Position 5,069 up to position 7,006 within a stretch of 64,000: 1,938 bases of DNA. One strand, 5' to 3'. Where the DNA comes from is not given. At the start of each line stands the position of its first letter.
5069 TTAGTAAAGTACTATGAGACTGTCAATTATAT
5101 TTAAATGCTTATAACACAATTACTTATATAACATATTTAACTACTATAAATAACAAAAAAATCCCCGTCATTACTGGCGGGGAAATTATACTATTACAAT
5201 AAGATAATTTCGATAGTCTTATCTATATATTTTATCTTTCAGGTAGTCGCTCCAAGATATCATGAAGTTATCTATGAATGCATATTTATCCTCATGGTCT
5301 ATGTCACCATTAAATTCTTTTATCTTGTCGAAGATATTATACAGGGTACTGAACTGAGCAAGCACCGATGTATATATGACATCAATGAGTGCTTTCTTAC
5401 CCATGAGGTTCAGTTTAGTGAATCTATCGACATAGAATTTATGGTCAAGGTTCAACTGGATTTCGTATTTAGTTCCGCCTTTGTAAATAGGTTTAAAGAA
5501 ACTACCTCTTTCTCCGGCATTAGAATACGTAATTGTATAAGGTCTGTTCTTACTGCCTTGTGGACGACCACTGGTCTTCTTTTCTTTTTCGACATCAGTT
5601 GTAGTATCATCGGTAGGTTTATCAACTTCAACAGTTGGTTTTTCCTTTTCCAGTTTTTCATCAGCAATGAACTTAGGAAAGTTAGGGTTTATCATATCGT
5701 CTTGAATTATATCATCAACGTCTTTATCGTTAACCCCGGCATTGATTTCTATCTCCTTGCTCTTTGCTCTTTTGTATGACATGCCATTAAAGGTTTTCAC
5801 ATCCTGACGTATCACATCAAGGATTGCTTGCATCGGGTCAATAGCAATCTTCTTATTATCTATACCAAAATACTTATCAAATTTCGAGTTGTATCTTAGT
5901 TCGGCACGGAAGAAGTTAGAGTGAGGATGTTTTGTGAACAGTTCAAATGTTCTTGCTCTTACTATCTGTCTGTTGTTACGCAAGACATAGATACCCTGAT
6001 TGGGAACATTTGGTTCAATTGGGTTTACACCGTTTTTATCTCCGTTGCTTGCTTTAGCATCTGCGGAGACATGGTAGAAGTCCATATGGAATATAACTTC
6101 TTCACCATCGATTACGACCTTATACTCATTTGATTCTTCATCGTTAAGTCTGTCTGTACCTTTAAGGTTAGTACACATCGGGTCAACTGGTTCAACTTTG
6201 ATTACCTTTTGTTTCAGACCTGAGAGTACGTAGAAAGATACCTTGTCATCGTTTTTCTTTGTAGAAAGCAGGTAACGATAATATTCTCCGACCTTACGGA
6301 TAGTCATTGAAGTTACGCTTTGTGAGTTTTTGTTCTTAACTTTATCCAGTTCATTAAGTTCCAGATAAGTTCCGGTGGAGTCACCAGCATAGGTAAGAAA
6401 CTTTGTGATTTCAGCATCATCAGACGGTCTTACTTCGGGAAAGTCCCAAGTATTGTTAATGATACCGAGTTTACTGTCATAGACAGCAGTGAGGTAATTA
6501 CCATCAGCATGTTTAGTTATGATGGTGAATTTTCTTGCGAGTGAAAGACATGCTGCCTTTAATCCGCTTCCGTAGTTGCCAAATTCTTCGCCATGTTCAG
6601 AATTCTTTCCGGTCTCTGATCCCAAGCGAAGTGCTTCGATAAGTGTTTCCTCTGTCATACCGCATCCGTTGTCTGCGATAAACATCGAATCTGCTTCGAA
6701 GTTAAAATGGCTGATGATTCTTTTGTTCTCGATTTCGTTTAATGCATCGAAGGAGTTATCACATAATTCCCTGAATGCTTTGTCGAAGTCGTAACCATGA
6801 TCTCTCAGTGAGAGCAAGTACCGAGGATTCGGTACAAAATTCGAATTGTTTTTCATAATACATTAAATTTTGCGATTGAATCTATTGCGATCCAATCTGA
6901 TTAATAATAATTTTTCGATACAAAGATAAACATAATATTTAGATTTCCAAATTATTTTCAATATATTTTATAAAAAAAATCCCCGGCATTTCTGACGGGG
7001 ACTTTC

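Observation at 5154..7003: Stand-alone GHKL ATPase with AT-hook, insulated by its own terminators next to the iteron region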

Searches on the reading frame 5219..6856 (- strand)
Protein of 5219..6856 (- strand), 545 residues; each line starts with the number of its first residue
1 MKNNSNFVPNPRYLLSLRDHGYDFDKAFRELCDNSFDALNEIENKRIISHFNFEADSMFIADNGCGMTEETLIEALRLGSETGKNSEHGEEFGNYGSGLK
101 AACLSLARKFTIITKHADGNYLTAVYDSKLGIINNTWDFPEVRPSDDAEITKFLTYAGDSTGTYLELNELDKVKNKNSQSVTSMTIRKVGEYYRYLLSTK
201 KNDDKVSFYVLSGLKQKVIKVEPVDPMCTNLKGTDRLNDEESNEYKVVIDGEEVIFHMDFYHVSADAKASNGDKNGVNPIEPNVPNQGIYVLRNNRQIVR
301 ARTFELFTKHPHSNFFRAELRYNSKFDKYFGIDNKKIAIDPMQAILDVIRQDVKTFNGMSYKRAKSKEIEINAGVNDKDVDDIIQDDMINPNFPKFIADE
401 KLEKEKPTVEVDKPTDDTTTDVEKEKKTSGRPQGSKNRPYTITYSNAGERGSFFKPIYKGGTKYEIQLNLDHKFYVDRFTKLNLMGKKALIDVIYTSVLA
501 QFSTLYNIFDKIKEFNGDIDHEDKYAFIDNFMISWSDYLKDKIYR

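Call 6: search_protein_families(library=pfam, proteins=[window:5219-6856:-], max_evalue=1)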
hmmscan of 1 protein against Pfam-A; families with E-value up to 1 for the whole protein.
window:5219-6856:- (545 aa): 3 families
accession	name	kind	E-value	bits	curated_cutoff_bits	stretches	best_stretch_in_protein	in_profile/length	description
PF13589.12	HATPase_c_3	-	2.5e-17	63.6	25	1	22-140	1-117/137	Histidine kinase-, DNA gyrase B-, and HSP90-like ATPase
PF02518.31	HATPase_c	-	0.019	15.8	26.4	1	26-99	8-77/111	Histidine kinase-, DNA gyrase B-, and HSP90-like ATPase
PF12707.14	DUF3804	-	0.021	15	22.5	1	133-204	25-95/128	Protein of unknown function (DUF3804)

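Call 7: search_protein_families(library=phrogs, proteins=[window:5219-6856:-], max_evalue=0.1)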
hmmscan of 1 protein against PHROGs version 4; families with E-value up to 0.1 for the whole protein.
window:5219-6856:- (545 aa): 1 family
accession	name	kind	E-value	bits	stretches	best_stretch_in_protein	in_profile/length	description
phrog_35507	-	unknown function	0.084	13.7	0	108-134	15-41/44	-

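Call 8: search_protein_families(library=padloc, proteins=[window:5219-6856:-], max_evalue=0.1)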
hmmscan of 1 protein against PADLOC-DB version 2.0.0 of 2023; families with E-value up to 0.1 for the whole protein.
window:5219-6856:- (545 aa): 1 family
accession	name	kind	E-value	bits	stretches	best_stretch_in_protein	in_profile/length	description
PDLC02204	MzaB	-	2e-12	44.3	1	16-135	17-131/500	-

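Call 9: search_protein_families(library=ncbifam, proteins=[window:5219-6856:-], max_evalue=0.1)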
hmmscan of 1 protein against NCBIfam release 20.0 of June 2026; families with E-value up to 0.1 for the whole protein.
window:5219-6856:- (545 aa): 7 families
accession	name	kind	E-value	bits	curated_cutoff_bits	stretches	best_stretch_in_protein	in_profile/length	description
NF041932.1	MzaB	equivalog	1.9e-14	52.9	850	1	16-337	4-317/480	MZA anti-phage system associated ATPase MzaB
NF047352.1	P_loop_sacsin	domain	0.00052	20.4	50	1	27-110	3-77/80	sacsin N-terminal ATP-binding-like domain-containing protein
NF000951.0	PRK00095.2-1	equivalog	0.0017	17.1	391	1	27-87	28-83/559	DNA mismatch repair endonuclease MutL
NF003574.0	PRK05248.1-1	equivalog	0.018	15.2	197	1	206-266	24-84/120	protein YacL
NF003576.0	PRK05248.1-3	equivalog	0.025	14.6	180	1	206-266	24-84/120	hypothetical protein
NF008298.1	PRK11086.1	subfamily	0.065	11.6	520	1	31-82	431-484/529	DcuS/MalK family sensor histidine kinase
TIGR00585.2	mutl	equivalog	0.077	11.9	180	0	27-75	24-69/555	DNA mismatch repair endonuclease MutL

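Call 10: search_dna_similar(query=window:5219-6856:-, collection=phages, mode=protein, max_rows=30)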
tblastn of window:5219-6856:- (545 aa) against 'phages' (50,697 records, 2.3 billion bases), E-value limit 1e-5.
Records with a match: 3; places in all: 3; records where one place covers at least 80% of the query: 0.
Best place of each record, by identity: <60% 3.
By first word of the organism name: Bacteriophage 3.
By host as written in the record: - 3.
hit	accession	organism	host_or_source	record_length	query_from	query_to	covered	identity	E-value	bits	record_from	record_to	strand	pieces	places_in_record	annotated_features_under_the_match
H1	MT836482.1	Bacteriophage sp.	human fecal samples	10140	1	354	65%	25.6%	3e-10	69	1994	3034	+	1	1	record has no annotation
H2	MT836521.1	Bacteriophage sp.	human fecal samples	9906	8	336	60%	27.1%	5e-19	97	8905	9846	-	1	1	record has no annotation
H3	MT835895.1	Bacteriophage sp.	human fecal samples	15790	8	122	21%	32.8%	1e-6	57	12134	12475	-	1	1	record has no annotation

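Call 14: search_solved_structures(query=window:5219-6856:-, max_evalue=1, show_alignments=2)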
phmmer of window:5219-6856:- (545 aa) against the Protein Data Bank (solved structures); distinct sequences matched with E-value up to 1: 16.
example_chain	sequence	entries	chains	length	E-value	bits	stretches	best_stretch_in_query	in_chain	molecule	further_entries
1h7s_A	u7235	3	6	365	0.0029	19.9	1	26-141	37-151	PMS1 PROTEIN HOMOLOG 2 | MISMATCH REPAIR ENDONUCLEASE PMS2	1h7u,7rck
7rcb_A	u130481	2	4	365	0.0029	19.9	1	26-141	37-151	Mismatch repair endonuclease PMS2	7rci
1ea6_A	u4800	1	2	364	0.0029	19.9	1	26-141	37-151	PMS1 PROTEIN HOMOLOG 2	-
9s89_A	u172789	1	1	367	0.0029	19.9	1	26-141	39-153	Mismatch repair endonuclease PMS2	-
6mfq_A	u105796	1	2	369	0.0029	19.8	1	26-141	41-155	Mismatch repair endonuclease PMS2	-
6o1e_A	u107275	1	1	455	0.0088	18.3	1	18-120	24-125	MORC family CW-type zinc finger protein 3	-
5ix1_A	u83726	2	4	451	0.01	18.1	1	18-118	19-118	MORC family CW-type zinc finger protein 3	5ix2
9cdi_A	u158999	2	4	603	0.019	17.2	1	58-119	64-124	ATPase MORC2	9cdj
5ofa_B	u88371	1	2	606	0.019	17.2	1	58-119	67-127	MORC family CW-type zinc finger protein 2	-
5of9_A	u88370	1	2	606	0.019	17.2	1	58-119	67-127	MORC family CW-type zinc finger protein 2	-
7k7t_A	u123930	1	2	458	0.033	16.4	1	10-117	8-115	Isoform 3 of MORC family CW-type zinc finger protein 4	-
1ddz_A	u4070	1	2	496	0.034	16.3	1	108-181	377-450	CARBONIC ANHYDRASE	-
9cdf_A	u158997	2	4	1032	0.038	16.2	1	58-119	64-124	ATPase MORC2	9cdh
5ofb_B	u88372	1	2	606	0.042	16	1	58-119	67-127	MORC family CW-type zinc finger protein 2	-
9cdg_A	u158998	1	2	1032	0.052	15.7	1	58-119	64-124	ATPase MORC2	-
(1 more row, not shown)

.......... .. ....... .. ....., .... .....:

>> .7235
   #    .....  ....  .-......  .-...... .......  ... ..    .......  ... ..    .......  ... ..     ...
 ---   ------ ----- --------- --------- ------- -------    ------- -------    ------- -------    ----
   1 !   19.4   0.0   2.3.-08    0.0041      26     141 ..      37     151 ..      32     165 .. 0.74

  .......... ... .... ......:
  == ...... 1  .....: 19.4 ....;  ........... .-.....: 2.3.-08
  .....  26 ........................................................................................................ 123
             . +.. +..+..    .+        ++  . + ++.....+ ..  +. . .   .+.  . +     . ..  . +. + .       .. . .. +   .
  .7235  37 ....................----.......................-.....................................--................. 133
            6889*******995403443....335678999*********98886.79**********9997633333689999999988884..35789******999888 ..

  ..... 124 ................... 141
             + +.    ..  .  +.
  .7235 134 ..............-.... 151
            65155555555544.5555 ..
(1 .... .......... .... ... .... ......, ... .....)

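Call 15: find_homologous_proteins(query=window:5219-6856:-)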
Query window:5219-6856:- (545 aa): 61 proteins with E <= 0.001 among 6546 candidates.
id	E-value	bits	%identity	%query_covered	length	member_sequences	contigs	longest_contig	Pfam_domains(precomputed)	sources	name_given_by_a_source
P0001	0.0e+0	1206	100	98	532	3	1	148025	PF13589.13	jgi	jgi:hypothetical protein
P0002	3.0e-260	883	71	100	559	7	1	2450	PF13589.13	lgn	-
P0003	1.7e-254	864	70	99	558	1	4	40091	PF13589.13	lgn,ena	-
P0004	4.1e-131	457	45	100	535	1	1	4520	PF02518.32,PF13589.13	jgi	jgi:hypothetical protein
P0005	1.8e-124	435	43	99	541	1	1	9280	PF02518.32,PF13589.13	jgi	-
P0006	5.6e-62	229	33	98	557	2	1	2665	PF13589.13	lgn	-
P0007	3.3e-42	163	30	92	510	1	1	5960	PF02518.32,PF13589.13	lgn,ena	-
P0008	2.1e-40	157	36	61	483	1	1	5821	PF02518.32,PF13589.13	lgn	-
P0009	6.8e-39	152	30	90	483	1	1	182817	PF02518.32,PF13589.13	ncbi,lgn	-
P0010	7.8e-36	142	28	90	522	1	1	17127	PF02518.32,PF13589.13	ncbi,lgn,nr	ncbi:MAG: ATP-binding protein [bacterium]|nr:ATP-binding protein [bacterium]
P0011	1.3e-35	142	26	88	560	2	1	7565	PF02518.32,PF13589.13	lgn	-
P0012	1.5e-35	141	30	92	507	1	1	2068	PF02518.32,PF13589.13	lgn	-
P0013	6.8e-34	136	28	86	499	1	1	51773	PF02518.32,PF13589.13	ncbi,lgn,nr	ncbi:MAG: hypothetical protein GEU75_12290 [Dehalococcoidia bacterium]|nr:hypothetical protein [Deha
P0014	3.3e-33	134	29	91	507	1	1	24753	PF02518.32,PF13589.13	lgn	-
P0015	6.2e-33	133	30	74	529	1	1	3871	PF02518.32,PF13589.13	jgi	-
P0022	1.5e-31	128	31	66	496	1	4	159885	PF02518.32,PF13589.13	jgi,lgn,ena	-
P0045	3.0e-25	107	29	63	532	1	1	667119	PF02518.32,PF13589.13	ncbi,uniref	ncbi:ATP-binding protein [Fodinibius sp. AD559]|uniref:ATP-binding protein n=1 Tax=Fodinibius sp. AD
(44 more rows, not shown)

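Call 16: find_encoding_contigs(protein=P0003, flank=10000, max_places=4)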
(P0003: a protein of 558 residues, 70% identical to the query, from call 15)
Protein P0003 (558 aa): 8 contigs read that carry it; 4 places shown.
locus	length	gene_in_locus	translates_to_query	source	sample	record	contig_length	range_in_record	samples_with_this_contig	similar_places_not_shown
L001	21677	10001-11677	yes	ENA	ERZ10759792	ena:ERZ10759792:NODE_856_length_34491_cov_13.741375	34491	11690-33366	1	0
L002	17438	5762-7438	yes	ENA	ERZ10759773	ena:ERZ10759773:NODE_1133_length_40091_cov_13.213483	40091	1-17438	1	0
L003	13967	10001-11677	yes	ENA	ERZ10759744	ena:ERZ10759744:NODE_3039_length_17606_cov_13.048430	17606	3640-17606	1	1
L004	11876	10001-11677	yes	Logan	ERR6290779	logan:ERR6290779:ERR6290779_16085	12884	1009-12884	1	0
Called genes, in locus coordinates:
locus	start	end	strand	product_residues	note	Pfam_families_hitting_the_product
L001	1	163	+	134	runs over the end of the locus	PF13671:AAA_33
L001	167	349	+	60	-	-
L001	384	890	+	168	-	PF18143:HAD_SAK_2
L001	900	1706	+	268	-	PF13175:AAA_15 (faint), PF13476:AAA_23 (weak), PF13304:AAA_21 (faint), PF02463:SMC_N (weak)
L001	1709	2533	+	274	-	-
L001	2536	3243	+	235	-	-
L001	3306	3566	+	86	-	-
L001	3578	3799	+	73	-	-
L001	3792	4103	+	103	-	PF07650:KH_2, PF13083:KH_KhpA-B (weak)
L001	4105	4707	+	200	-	-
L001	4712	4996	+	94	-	-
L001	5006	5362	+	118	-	-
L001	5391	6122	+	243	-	-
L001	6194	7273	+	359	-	-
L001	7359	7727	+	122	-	-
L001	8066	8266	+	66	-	-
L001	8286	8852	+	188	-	-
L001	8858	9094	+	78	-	-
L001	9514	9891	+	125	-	-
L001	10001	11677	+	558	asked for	PF13589:HATPase_c_3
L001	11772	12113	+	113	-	-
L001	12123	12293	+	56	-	-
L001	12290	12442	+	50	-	-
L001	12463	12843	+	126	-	-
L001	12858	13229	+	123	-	-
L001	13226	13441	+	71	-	-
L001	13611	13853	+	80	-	-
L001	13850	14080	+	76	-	-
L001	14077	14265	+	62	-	-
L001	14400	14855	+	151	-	-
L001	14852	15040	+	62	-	-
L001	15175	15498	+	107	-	-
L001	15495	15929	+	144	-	-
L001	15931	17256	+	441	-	PF05265:DUF723, PF14311:DUF4379 (faint), PF23545:Zn_ribbon_HMPTM (faint), PF05265:DUF723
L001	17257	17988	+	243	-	PF05265:DUF723, PF12174:RST (faint), PF14311:DUF4379 (faint), PF05265:DUF723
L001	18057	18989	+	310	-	PF05265:DUF723, PF14311:DUF4379 (faint), PF05265:DUF723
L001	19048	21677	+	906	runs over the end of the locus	PF00176:SNF2-rel_dom (faint), PF04851:ResIII, PF00271:Helicase_C, PF05148:Methyltransf_8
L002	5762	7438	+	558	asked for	PF13589:HATPase_c_3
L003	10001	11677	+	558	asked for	PF13589:HATPase_c_3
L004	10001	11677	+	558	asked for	PF13589:HATPase_c_3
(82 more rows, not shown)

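Call 17: find_encoding_contigs(protein=P0009, flank=8000, max_places=3)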
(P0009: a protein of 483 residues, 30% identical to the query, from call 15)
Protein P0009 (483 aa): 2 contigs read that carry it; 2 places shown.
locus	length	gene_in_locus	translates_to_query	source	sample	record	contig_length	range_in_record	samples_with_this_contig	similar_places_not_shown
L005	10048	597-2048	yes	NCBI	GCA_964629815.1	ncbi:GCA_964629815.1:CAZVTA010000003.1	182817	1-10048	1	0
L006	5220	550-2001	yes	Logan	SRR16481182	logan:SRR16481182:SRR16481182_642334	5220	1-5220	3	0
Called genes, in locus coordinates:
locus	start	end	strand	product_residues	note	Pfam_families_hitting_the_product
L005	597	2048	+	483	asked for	PF02518:HATPase_c (weak), PF13589:HATPase_c_3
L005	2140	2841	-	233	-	-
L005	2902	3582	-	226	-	-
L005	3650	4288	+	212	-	-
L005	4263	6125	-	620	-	PF00122:E1-E2_ATPase, PF00702:Hydrolase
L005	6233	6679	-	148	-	PF18075:FtsX_ECD (weak)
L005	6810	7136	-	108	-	-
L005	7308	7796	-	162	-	-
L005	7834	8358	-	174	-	PF06185:YecM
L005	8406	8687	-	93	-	-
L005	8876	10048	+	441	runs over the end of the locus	PF26549:Tricorn_N (weak)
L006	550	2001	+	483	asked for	PF02518:HATPase_c (weak), PF13589:HATPase_c_3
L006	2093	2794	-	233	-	-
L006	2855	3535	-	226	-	-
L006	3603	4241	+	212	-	-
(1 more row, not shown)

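Call 18: find_encoding_contigs(protein=P0022, flank=8000, max_places=2)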
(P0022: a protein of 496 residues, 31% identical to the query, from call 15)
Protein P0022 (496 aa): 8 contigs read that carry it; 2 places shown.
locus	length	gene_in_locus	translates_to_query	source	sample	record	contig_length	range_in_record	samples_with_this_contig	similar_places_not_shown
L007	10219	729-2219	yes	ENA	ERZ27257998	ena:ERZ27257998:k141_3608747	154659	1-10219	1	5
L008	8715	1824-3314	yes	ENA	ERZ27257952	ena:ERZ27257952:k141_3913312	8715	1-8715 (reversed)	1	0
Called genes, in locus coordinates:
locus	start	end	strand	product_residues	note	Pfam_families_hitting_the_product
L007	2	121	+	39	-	?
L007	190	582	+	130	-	-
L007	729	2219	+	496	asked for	PF02518:HATPase_c, PF13589:HATPase_c_3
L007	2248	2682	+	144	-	PF09668:Asp_protease (weak), PF13650:Asp_protease_2, PF13975:gag-asp_proteas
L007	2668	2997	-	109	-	-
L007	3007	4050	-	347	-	PF08240:ADH_N, PF00107:ADH_zinc_N, PF13602:ADH_zinc_N_2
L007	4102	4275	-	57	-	-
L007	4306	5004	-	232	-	PF07883:Cupin_2 (weak)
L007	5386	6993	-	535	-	PF07969:Amidohydro_3, PF01979:Amidohydro_1 (faint)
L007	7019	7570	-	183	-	PF14117:DUF4287 (faint), PF08327:AHSA1 (weak)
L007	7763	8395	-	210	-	PF14117:DUF4287, PF18899:DUF5655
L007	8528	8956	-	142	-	PF00903:Glyoxalase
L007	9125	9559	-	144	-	PF00165:HTH_AraC, PF12833:HTH_18, PF00165:HTH_AraC (weak)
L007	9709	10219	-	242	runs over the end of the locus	PF00535:Glycos_transf_2, PF10111:Glyco_tranf_2_2 (weak), PF13641:Glyco_tranf_2_3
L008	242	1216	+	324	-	PF01548:DEDD_Tnp_IS110, PF02371:Transposase_20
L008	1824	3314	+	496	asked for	PF02518:HATPase_c, PF13589:HATPase_c_3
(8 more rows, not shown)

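Call 19: find_encoding_contigs(protein=P0013, flank=8000, max_places=2)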
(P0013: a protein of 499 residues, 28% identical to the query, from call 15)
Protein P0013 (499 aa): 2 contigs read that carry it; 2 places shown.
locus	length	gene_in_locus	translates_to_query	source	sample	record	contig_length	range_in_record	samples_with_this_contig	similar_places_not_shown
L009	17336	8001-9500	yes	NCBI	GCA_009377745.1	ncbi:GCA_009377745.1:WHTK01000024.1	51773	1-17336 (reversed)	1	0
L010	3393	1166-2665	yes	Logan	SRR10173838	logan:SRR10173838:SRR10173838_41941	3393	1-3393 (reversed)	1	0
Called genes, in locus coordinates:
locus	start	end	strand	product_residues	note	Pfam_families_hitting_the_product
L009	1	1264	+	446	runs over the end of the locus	PF01523:PmbA_TldD_1st, PF19289:PmbA_TldD_3rd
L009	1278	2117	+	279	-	-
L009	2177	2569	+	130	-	PF09969:DUF2203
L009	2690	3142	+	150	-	PF00376:MerR, PF13411:MerR_1, PF09278:MerR-DNA-bind (weak)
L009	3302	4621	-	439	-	PF01266:DAO, PF01593:Amino_oxidase, PF03486:HI0933_like (faint), PF07992:Pyr_redox_2 (faint), PF13450:NAD_binding_8, PF13454:NAD_binding_9 (faint)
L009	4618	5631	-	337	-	PF03706:LPG_synthase_TM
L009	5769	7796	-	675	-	PF01432:Peptidase_M3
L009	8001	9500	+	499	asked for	PF02518:HATPase_c, PF13589:HATPase_c_3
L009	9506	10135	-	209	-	PF02130:YbeY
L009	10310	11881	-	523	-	PF00361:Proton_antipo_M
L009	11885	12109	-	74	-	-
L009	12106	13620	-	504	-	PF00361:Proton_antipo_M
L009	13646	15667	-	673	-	PF00662:Proton_antipo_N, PF00361:Proton_antipo_M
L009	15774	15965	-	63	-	-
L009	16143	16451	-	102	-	PF00420:Oxidored_q2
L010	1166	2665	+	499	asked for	PF02518:HATPase_c, PF13589:HATPase_c_3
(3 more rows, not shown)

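Call 20: find_encoding_contigs(protein=P0045, flank=8000, max_places=2)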
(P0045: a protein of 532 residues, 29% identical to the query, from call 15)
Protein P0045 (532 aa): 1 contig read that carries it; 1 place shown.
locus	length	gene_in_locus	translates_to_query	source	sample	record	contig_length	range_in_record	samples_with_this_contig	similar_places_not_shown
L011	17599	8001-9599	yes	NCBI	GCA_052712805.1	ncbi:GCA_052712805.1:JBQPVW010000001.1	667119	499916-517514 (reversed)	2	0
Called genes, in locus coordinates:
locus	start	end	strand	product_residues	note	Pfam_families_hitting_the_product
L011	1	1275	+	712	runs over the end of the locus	-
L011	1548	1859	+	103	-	-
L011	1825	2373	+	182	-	-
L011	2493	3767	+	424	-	PF01381:HTH_3, PF13384:HTH_23 (weak), PF13551:HTH_29 (faint), PF13560:HTH_31 (weak), PF00145:DNA_methylase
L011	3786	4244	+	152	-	PF03852:Vsr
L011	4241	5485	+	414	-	PF09019:EcoRII-C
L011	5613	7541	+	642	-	PF00176:SNF2-rel_dom, PF04851:ResIII, PF00271:Helicase_C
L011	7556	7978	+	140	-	PF09217:EcoRII-N, PF02362:B3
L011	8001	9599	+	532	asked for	PF02518:HATPase_c (weak), PF13589:HATPase_c_3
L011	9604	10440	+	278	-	PF01844:HNH (weak)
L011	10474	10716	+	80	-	-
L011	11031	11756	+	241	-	PF19570:DUF6088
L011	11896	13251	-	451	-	PF00817:IMS, PF11798:IMS_HHH (faint)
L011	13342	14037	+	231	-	PF02586:SRAP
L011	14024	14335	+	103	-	-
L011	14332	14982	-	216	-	PF01726:LexA_DNA_bind (weak), PF00717:Peptidase_S24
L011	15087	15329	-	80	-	PF20008:DUF6429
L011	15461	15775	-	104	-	-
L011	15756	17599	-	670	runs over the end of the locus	PF02811:PHP (weak)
